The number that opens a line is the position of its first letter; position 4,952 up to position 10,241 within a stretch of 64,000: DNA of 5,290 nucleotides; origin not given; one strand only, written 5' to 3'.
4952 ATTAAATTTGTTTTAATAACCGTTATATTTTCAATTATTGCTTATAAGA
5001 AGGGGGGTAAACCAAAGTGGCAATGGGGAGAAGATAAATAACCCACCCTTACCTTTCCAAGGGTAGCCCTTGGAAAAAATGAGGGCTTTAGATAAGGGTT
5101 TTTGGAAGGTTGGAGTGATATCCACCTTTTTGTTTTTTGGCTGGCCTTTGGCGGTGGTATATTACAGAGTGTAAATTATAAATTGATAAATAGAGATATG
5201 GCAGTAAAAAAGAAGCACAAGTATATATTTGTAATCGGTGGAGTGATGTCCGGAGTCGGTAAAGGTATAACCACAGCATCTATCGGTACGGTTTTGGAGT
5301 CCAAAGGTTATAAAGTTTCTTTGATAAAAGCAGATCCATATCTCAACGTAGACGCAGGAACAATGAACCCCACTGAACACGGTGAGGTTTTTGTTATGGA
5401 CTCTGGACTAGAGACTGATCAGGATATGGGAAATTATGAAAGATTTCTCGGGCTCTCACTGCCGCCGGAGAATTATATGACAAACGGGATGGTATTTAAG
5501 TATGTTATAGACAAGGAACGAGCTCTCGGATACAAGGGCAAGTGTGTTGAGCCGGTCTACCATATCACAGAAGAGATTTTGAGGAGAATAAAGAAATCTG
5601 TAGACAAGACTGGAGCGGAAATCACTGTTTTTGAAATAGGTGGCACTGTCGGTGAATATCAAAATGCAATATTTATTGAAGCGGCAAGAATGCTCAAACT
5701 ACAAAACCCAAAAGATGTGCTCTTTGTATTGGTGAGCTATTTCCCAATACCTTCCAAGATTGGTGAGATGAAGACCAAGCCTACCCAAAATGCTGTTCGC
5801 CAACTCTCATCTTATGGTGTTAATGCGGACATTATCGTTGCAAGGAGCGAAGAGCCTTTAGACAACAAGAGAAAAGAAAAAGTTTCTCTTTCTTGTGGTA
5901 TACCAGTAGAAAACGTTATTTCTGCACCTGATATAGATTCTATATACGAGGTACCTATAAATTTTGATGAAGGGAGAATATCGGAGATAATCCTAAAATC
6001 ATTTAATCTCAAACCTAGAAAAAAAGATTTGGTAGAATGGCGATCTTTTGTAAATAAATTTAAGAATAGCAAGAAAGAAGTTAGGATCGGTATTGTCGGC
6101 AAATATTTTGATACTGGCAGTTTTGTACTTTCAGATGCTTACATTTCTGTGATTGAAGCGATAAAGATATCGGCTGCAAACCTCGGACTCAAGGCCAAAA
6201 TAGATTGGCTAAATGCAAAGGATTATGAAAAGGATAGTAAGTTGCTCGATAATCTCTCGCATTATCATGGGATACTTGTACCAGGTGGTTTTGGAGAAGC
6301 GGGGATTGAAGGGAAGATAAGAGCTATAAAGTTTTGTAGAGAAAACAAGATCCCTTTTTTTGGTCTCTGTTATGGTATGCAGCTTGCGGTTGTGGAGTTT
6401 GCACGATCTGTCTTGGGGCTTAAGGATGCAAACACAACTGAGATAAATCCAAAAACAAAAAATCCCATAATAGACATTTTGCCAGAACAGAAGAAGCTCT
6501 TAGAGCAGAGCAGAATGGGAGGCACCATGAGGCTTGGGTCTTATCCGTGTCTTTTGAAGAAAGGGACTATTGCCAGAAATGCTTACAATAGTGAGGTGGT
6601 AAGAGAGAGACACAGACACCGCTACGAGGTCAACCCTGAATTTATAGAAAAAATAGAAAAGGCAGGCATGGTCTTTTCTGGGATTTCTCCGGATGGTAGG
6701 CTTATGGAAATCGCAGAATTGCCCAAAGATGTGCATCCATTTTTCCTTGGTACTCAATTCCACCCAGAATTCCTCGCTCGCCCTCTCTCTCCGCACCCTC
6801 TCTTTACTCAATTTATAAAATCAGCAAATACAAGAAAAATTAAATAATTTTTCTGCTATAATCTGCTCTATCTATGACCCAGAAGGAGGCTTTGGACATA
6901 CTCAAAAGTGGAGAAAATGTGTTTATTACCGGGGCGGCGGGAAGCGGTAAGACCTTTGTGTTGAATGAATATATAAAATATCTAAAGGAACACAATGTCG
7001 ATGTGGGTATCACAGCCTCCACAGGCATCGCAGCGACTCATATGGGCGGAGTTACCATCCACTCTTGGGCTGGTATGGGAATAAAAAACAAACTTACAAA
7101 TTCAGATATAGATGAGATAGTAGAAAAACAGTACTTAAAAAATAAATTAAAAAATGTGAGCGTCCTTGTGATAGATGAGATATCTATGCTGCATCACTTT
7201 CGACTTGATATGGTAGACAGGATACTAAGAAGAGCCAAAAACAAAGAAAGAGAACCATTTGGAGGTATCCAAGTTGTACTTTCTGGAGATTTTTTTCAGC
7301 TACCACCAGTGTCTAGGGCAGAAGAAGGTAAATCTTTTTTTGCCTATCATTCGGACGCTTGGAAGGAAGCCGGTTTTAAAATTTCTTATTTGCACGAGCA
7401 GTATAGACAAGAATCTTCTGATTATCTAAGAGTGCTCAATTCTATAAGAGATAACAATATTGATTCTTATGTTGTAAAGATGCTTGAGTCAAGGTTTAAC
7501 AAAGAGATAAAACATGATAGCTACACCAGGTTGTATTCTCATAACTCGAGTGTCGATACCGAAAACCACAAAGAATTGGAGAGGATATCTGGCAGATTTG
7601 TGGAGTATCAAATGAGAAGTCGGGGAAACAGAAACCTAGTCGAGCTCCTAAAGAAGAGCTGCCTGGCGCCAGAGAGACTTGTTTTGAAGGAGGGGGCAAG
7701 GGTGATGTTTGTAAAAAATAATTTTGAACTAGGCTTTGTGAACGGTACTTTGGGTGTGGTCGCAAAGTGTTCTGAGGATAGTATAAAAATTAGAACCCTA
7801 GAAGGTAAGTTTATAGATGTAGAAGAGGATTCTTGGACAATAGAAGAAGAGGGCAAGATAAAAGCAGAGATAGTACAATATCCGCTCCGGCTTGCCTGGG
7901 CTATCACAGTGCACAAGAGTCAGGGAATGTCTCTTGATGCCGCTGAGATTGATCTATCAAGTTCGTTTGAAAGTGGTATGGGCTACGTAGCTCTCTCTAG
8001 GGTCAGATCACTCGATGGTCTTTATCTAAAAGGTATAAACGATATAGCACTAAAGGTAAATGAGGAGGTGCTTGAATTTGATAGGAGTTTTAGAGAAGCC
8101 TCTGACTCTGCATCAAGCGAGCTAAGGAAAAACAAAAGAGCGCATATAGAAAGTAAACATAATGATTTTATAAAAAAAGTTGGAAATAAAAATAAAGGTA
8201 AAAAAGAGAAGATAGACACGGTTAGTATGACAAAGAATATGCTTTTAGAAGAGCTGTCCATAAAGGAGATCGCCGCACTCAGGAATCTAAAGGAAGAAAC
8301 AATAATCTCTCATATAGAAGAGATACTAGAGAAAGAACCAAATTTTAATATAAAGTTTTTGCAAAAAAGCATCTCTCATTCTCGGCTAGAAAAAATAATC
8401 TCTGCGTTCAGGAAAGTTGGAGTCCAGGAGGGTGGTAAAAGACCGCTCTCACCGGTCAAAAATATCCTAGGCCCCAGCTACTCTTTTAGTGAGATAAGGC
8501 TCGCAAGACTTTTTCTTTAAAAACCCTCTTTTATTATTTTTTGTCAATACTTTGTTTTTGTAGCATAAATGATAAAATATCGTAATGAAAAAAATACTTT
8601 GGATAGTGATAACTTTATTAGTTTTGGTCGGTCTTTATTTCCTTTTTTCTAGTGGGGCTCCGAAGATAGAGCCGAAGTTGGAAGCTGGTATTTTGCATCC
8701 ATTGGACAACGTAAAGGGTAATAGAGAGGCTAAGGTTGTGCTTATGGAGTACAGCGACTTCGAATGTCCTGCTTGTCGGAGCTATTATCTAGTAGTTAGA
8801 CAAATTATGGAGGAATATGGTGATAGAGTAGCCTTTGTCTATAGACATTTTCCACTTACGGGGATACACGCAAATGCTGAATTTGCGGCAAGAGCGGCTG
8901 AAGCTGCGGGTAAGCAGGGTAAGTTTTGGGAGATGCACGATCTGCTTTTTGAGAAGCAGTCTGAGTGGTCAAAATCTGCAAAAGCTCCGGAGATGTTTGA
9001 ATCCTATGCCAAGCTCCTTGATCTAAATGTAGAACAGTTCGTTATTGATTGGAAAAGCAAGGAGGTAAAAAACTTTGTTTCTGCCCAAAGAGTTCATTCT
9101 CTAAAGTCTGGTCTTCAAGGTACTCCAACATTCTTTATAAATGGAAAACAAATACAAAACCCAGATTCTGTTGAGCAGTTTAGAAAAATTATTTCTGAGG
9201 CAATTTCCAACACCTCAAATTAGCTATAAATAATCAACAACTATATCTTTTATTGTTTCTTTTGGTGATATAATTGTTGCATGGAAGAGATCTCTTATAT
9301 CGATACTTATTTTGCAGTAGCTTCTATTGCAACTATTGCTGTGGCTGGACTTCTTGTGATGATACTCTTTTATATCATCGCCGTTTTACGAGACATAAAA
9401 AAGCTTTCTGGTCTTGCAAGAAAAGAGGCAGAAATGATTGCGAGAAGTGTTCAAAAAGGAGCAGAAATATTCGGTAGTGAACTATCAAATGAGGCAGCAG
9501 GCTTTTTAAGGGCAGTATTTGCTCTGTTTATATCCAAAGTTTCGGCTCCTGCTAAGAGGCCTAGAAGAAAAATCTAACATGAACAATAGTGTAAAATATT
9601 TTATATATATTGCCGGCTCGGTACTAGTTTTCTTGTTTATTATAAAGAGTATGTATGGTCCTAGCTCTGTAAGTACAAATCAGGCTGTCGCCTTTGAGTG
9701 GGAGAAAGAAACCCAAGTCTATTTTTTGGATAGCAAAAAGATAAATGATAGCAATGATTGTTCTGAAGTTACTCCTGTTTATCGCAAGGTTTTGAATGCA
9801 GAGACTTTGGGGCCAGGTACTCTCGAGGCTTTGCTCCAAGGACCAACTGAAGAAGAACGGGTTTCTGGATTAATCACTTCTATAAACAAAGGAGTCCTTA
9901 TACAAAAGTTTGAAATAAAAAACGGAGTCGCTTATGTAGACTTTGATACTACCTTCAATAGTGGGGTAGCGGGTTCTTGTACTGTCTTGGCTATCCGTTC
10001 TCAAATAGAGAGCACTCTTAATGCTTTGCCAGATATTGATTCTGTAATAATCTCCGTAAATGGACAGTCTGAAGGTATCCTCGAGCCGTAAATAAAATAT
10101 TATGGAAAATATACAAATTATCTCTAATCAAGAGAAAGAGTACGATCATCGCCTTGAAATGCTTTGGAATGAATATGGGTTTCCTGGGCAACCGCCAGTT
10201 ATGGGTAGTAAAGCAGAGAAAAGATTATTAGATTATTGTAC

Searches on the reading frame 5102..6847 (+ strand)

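Call 17: search_protein_families(library=pfam, proteins=[window:5102-6847:+], max_evalue=0.001)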
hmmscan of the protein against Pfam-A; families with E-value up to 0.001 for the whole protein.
window:5102-6847:+ (581 aa): 4 families
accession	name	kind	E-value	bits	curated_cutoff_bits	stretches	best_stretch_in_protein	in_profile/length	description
PF06418.20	CTP_synth_N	-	4.3e-97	325.1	26.1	1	40-303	1-265/265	CTP synthase N-terminus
PF00117.34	GATase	-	3.6e-39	134.8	22.8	1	343-573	2-189/190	Glutamine amidotransferase class-I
PF01656.29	CbiA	-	5.7e-07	30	25.4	1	45-175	3-54/125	CobQ/CobB/MinD/ParA nucleotide binding domain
PF07722.19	Peptidase_C26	-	0.00071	19.8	20.5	0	410-556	99-219/219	Peptidase C26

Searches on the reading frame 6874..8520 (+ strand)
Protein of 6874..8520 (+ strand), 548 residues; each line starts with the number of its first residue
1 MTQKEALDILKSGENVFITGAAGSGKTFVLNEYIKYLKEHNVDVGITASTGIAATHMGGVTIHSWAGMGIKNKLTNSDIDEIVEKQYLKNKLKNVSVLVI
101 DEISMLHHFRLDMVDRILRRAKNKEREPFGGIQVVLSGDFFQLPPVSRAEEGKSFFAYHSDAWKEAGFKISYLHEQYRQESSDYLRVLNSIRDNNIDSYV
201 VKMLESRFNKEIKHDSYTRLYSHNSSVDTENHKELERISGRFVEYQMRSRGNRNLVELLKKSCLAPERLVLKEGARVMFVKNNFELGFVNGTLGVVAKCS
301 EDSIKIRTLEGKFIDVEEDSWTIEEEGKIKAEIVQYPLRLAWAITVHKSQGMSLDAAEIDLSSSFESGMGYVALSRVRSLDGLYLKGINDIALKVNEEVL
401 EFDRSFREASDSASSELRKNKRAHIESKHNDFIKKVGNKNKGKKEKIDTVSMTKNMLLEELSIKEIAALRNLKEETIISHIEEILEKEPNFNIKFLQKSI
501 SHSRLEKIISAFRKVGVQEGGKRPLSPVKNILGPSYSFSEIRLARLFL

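Call 17: search_protein_families(library=pfam, proteins=[window:6874-8520:+], max_evalue=0.001)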
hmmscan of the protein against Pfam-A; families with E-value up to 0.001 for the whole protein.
window:6874-8520:+ (548 aa): 14 families
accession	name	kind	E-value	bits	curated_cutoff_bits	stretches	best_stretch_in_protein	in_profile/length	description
PF05970.20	PIF1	-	5.4e-40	137.8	25.9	1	11-182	20-192/223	PIF1-like helicase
PF14493.12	HTH_40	-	2.6e-19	69.7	27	1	449-545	1-89/89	Helix-turn-helix domain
PF13604.12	AAA_30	-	8e-16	58.8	27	1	3-203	6-179/191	AAA domain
PF13245.12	AAA_19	-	6.2e-15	56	25.1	1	3-147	1-133/134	AAA domain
PF21530.3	Pif1_2B_dom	-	2e-08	34.3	23.9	1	256-297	3-45/47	DNA helicase Pif1, 2B domain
PF13401.12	AAA_22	-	5.1e-07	30.5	27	1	15-138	7-122/130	AAA domain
PF02689.20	Herpes_Helicase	-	9.3e-07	27.7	27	0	332-385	721-776/808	Helicase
PF00270.35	DEAD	-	7.4e-06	26.2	26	0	3-29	4-30/167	DEAD/DEAH box helicase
PF13191.12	AAA_16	-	5.1e-05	24.3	32.6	1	10-41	19-52/167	AAA ATPase domain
PF18335.7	SH3_13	-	6.7e-05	23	41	1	269-304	24-59/65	ATP-dependent RecD-like DNA helicase SH3 domain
PF01443.25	Viral_helicase1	-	0.00018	21.9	21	0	17-108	2-73/228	Viral superfamily 1 RNA helicase core domain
PF13479.12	AAA_24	-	0.00018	21.8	27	1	15-129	4-99/195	AAA domain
PF00437.27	T2SSE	-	0.00051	19.2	24.9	1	11-72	140-202/370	Type II/IV secretion system protein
PF13173.12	AAA_14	-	0.00072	20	27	0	15-111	4-79/129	AAA domain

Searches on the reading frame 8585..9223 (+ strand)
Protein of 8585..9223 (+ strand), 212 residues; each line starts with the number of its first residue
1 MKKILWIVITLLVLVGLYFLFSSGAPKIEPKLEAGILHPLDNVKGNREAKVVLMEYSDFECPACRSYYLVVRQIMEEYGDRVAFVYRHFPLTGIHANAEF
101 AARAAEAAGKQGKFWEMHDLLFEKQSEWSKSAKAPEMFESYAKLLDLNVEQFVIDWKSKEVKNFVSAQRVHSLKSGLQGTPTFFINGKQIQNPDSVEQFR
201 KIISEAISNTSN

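Call 74: search_protein_families(library=pfam, proteins=[window:8585-9223:+], max_evalue=0.001)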
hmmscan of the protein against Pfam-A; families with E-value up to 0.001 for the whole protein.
window:8585-9223:+ (212 aa): 2 families
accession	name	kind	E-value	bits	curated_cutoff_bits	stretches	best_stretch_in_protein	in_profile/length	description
PF13462.12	Thioredoxin_4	-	8.3e-29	101.3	23.2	1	43-204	7-164/165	Thioredoxin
PF01323.26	DSBA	-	1.1e-15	58.3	25.6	1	53-203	2-190/191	DSBA-like thioredoxin domain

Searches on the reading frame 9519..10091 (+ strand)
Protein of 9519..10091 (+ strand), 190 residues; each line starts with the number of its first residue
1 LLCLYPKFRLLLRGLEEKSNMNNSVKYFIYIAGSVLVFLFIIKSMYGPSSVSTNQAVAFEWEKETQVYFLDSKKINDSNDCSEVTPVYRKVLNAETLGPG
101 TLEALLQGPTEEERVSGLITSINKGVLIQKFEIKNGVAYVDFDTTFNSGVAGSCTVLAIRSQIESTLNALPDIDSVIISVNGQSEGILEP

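Call 74: search_protein_families(library=pfam, proteins=[window:9519-10091:+], max_evalue=0.001)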
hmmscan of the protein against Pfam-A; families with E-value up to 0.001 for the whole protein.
window:9519-10091:+ (190 aa): 1 family
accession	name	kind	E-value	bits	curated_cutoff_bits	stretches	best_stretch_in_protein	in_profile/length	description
PF10646.14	Germane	-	2.5e-16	60.7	23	1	66-184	1-115/117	Sporulation and spore germination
